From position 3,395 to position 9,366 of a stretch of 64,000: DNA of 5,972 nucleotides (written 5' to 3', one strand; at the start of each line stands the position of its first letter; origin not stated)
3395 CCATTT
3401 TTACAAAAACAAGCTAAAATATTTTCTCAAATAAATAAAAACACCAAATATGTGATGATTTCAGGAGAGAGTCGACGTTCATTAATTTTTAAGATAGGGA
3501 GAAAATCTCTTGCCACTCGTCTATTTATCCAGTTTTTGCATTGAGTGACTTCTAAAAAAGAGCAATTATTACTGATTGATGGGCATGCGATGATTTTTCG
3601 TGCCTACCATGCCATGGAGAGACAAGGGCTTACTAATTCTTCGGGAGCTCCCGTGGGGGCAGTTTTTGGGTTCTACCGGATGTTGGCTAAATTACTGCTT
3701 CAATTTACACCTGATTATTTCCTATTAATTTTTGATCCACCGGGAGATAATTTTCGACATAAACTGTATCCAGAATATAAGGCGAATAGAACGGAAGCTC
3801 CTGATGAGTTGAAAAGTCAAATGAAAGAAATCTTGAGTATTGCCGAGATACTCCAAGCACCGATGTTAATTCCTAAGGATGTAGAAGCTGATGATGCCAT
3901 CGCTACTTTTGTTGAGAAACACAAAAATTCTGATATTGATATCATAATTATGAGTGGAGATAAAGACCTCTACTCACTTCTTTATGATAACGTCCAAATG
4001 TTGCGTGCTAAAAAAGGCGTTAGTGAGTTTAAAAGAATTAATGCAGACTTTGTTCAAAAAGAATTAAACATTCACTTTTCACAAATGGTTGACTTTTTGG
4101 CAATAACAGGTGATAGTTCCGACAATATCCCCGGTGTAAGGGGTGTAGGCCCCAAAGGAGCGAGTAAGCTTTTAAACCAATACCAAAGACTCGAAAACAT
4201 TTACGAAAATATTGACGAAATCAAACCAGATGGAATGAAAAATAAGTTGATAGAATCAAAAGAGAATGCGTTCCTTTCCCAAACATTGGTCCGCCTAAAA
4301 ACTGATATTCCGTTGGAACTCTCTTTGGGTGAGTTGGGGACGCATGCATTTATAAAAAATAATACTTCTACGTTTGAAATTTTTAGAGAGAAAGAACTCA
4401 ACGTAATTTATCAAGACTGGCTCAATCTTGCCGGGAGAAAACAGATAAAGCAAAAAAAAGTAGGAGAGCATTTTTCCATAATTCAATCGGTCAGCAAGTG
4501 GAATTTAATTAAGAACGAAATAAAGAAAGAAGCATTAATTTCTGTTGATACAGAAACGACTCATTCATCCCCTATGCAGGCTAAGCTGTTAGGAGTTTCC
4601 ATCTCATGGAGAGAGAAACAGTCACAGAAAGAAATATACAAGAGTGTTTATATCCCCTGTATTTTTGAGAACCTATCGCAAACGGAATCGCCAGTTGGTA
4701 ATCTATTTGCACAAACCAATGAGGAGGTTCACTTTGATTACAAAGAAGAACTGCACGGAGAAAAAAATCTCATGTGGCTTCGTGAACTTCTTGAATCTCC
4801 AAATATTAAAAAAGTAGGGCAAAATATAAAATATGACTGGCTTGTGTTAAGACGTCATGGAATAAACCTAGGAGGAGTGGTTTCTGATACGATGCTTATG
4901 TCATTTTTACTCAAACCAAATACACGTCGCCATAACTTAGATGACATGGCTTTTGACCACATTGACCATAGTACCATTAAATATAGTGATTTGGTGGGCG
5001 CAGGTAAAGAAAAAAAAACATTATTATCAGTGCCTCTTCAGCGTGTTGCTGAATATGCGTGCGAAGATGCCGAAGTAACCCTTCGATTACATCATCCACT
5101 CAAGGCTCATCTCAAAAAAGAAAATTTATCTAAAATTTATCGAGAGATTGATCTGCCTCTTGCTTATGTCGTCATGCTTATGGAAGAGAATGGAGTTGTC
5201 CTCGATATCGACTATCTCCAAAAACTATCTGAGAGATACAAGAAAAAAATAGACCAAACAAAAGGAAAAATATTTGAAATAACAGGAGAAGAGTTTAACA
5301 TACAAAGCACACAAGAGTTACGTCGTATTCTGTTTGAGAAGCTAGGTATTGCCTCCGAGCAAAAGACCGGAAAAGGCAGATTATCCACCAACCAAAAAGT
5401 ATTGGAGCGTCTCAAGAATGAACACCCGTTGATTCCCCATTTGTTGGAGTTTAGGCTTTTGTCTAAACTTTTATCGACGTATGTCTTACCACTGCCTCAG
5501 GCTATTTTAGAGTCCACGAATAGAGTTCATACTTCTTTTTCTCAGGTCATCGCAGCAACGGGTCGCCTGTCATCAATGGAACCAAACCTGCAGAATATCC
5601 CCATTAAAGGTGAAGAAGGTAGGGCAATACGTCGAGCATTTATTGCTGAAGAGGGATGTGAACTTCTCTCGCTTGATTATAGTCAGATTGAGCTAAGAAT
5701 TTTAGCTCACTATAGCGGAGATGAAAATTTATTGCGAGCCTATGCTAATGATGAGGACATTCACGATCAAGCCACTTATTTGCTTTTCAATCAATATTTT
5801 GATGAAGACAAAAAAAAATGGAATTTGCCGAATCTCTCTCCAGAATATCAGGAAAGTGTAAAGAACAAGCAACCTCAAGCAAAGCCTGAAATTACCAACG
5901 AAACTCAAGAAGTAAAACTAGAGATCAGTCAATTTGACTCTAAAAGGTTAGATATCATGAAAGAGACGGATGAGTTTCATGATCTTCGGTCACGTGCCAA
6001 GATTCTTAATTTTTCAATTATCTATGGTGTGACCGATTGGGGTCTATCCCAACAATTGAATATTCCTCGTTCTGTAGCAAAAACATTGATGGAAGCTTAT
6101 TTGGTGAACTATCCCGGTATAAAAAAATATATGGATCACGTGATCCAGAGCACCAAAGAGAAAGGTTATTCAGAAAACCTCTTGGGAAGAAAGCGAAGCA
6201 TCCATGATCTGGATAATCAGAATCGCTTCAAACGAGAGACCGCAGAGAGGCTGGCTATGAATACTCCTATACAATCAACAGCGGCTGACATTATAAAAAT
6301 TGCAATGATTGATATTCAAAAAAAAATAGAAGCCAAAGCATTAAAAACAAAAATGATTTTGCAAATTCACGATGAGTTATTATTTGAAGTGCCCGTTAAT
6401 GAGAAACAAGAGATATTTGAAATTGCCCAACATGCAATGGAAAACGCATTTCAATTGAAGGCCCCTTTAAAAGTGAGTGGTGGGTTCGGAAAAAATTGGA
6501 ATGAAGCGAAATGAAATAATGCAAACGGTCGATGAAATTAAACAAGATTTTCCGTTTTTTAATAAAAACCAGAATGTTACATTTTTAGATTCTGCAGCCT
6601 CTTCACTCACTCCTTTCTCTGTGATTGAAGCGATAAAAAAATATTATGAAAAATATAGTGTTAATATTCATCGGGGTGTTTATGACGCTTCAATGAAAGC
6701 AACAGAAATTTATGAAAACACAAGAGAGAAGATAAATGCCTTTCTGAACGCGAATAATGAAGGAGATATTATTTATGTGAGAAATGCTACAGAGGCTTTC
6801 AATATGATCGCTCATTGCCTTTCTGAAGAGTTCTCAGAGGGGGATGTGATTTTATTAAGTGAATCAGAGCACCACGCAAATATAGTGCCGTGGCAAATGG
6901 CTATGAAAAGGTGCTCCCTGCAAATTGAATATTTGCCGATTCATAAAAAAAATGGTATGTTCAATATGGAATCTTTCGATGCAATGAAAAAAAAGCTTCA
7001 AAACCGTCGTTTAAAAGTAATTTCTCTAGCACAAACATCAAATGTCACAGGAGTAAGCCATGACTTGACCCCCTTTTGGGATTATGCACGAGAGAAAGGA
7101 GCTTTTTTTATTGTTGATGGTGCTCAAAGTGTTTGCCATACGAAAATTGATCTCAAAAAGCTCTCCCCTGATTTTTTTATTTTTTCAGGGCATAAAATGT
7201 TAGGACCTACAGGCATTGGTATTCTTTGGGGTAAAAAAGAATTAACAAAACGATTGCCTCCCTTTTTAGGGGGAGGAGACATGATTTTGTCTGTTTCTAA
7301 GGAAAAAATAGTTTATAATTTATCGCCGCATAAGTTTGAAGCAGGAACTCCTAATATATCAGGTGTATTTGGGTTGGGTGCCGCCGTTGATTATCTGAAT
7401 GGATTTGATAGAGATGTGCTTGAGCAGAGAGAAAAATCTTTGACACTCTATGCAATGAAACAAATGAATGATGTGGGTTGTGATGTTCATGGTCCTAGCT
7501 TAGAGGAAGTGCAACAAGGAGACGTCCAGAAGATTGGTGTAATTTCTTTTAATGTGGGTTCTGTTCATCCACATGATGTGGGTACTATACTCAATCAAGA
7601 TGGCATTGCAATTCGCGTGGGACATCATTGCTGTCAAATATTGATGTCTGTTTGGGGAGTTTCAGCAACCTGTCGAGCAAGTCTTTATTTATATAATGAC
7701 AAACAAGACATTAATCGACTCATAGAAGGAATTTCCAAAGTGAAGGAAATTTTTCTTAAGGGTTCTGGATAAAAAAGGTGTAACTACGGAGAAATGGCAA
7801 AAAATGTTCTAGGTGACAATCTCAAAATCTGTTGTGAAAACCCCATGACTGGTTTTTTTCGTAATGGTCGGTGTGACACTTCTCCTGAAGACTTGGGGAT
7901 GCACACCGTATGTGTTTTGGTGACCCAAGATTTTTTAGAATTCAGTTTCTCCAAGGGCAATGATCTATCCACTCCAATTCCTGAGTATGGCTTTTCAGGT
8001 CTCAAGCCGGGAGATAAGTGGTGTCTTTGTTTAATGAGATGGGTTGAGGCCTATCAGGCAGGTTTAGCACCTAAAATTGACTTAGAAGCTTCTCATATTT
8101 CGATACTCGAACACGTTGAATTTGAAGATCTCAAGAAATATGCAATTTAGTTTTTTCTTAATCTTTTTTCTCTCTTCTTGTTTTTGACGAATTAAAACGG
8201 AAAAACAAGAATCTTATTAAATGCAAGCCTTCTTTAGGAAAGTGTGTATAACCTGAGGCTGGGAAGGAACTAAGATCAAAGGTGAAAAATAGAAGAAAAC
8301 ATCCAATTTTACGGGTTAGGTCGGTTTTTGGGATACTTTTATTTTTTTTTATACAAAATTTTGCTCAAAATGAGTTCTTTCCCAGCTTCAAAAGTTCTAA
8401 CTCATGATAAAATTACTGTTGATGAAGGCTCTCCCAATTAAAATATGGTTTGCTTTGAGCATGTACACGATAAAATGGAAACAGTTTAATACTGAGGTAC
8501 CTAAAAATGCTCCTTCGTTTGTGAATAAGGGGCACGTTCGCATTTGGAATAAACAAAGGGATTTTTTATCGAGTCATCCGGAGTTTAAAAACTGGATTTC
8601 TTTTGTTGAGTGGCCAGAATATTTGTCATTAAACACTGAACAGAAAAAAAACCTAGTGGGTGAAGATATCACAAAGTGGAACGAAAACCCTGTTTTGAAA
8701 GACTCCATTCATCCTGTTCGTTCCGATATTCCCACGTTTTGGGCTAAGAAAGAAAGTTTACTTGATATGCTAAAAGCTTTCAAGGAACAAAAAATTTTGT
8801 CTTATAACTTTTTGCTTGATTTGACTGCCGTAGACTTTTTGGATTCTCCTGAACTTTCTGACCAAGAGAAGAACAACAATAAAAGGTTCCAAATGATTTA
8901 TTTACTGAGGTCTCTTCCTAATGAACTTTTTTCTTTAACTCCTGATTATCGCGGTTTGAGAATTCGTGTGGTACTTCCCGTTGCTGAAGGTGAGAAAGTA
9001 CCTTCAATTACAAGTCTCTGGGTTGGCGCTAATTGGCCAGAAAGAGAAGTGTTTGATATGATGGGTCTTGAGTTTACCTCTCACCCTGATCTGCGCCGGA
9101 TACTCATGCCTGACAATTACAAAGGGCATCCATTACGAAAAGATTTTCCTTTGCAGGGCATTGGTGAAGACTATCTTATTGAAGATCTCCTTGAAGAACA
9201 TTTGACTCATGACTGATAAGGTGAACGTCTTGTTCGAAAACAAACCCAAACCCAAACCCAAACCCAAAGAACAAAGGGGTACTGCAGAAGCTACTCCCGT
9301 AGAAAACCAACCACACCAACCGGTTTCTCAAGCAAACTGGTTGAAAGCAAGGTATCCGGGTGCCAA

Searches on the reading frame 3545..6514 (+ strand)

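Call 24: search_protein_families(library=pfam, proteins=[window:3545-6514:+], max_evalue=0.00001)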
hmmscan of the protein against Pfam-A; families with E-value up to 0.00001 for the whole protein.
window:3545-6514:+ (989 aa): 5 families
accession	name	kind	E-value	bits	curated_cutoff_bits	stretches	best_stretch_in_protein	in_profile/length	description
PF00476.26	DNA_pol_A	-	1.9e-137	458.7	34.3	2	556-753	2-200/381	DNA polymerase family A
PF02739.22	5_3_exonuc_N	-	7.2e-48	162.8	34.3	1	8-173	2-162/164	5'-3' exonuclease, N-terminal resolvase-like domain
PF01367.25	5_3_exonuc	-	1.5e-31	109.2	40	1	179-266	4-91/97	5'-3' exonuclease, C-terminal SAM fold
PF01612.26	DNA_pol_A_exo1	-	5.5e-23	82.1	23.6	1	320-523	11-172/173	3'-5' exonuclease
PF22619.2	DNA_polI_exo1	-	1.7e-09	38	27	1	388-492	20-118/140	DNA polymerase I, ribonuclease H-like domain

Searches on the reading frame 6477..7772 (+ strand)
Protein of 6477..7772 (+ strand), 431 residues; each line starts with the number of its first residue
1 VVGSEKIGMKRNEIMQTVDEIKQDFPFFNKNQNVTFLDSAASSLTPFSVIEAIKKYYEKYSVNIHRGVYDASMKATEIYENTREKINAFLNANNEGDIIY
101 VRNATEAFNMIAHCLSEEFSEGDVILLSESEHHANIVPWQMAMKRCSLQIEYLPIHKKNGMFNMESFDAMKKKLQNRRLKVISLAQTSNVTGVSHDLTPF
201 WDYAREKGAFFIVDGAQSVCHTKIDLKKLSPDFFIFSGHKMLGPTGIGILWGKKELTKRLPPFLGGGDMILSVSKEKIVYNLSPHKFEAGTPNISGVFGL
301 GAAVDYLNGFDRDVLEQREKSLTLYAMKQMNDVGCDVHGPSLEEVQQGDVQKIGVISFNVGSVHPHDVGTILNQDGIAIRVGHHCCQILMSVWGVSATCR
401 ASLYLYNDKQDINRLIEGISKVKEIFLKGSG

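Call 24: search_protein_families(library=pfam, proteins=[window:6477-7772:+], max_evalue=0.00001)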
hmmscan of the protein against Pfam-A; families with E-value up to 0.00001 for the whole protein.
window:6477-7772:+ (431 aa): 1 family
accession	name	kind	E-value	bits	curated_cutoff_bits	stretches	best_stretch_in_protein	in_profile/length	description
PF00266.25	Aminotran_5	-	1e-122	410.1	21.5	1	36-415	2-371/371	Aminotransferase class-V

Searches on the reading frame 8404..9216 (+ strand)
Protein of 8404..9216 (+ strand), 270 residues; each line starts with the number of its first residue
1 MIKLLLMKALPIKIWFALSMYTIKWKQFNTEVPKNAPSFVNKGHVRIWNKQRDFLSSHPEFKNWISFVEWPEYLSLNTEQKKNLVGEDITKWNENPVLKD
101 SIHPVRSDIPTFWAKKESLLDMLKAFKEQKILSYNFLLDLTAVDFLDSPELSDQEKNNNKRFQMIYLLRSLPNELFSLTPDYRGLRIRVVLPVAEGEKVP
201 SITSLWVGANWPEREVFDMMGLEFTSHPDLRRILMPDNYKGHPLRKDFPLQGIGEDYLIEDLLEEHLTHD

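Call 24: search_protein_families(library=pfam, proteins=[window:8404-9216:+], max_evalue=0.00001)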
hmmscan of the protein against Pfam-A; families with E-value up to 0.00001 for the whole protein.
window:8404-9216:+ (270 aa): 1 family
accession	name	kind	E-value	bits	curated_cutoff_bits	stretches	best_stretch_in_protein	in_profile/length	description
PF00329.25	Complex1_30kDa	-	4.2e-38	131.1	22.5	1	113-252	2-122/124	Respiratory-chain NADH dehydrogenase, 30 Kd subunit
